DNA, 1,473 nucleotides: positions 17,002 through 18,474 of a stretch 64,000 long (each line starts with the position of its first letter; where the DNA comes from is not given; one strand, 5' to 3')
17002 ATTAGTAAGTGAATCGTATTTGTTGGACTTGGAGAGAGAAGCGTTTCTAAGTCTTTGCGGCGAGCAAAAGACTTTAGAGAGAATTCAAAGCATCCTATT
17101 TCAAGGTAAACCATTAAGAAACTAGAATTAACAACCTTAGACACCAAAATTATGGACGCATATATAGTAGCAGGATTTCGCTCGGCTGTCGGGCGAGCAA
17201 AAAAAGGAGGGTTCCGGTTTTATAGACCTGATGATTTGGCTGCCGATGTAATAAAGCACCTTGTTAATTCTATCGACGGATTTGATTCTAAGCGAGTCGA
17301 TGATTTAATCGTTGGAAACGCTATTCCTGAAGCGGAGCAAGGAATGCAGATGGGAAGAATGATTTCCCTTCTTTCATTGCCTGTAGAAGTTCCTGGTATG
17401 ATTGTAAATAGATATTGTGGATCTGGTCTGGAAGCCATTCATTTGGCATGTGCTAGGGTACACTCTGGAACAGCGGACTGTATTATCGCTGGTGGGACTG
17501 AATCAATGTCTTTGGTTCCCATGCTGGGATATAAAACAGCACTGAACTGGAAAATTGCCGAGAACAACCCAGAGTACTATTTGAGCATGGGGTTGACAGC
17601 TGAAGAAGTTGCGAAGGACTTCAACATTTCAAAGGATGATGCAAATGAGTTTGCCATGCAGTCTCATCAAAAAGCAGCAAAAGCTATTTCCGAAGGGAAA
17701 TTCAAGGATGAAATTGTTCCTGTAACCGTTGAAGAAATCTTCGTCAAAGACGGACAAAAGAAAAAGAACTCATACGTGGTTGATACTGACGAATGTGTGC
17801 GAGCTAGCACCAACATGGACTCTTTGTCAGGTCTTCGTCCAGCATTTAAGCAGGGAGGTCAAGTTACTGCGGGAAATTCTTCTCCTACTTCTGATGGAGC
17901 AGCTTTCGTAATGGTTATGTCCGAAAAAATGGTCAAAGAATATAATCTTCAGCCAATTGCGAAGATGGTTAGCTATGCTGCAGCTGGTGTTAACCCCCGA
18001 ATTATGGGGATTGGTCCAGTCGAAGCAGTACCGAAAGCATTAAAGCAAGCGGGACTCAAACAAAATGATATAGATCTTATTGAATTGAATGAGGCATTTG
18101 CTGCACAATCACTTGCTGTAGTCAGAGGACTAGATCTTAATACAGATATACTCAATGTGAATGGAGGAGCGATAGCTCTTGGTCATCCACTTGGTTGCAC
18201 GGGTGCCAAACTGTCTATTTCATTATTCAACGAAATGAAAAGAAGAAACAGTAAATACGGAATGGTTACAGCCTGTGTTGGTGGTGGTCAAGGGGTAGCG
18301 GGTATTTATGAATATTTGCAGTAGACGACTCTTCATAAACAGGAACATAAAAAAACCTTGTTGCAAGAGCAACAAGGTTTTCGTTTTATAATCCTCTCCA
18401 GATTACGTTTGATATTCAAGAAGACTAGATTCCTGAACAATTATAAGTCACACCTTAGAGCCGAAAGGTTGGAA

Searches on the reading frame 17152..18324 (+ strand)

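Call 26: search_protein_families(library=ncbifam, proteins=[window:17152-18324:+], max_evalue=1e-10)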
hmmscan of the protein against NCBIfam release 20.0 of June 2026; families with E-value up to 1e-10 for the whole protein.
window:17152-18324:+ (390 aa): 35 families (the best 25 are shown)
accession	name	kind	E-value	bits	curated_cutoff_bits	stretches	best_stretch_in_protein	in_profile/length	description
NF005805.0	PRK07661.1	equivalog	8.6e-157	522.1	633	1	2-388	3-390/391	acetyl-CoA C-acetyltransferase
NF006553.0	PRK09052.1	equivalog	4.9e-152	506.6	567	1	2-388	7-398/399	acetyl-CoA C-acyltransferase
TIGR01930.1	AcCoA-C-Actrans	subfamily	2.4e-132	441.5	240.55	1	5-387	1-385/385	acetyl-CoA C-acyltransferase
NF006510.0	PRK08947.1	equivalog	2.1e-114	382.5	519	1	3-387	4-385/387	acetyl-CoA C-acyltransferase FadA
NF004853.0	PRK06205.1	subfamily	3.5e-110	368.8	551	1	2-388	3-402/404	acetyl-CoA C-acetyltransferase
NF005890.0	PRK07851.1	equivalog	4.9e-110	368.3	580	2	136-389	163-405/406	acetyl-CoA C-acetyltransferase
NF005033.0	PRK06445.1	equivalog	1.7e-108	363.3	511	1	3-387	5-393/395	acetyl-CoA C-acetyltransferase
NF005494.0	PRK07108.1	equivalog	1.7e-107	359.7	615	1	2-388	3-391/392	acetyl-CoA C-acyltransferase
NF006552.0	PRK09051.1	subfamily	3.8e-107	359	565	1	2-388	5-394/395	beta-ketothiolase BktB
NF006551.0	PRK09050.1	subfamily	4.4e-106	355.3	605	1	2-387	3-399/401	3-oxoadipyl-CoA thiolase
TIGR02430.1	pcaF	equivalog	1.5e-103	346.9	597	1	2-387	2-398/400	3-oxoadipyl-CoA thiolase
TIGR02445.1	fadA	equivalog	3.9e-101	338.8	591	1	4-387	3-383/385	acetyl-CoA C-acyltransferase FadA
NF004206.0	PRK05656.1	subfamily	8.1e-100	334.6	688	1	2-383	3-387/392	acetyl-CoA C-acetyltransferase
NF006001.0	PRK08131.1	equivalog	2.4e-98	329.7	622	1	1-387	2-398/401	3-oxoadipyl-CoA thiolase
NF042999.1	bketothiol_BktB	equivalog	6.6e-98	328.5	725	1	4-388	6-393/394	beta-ketothiolase BktB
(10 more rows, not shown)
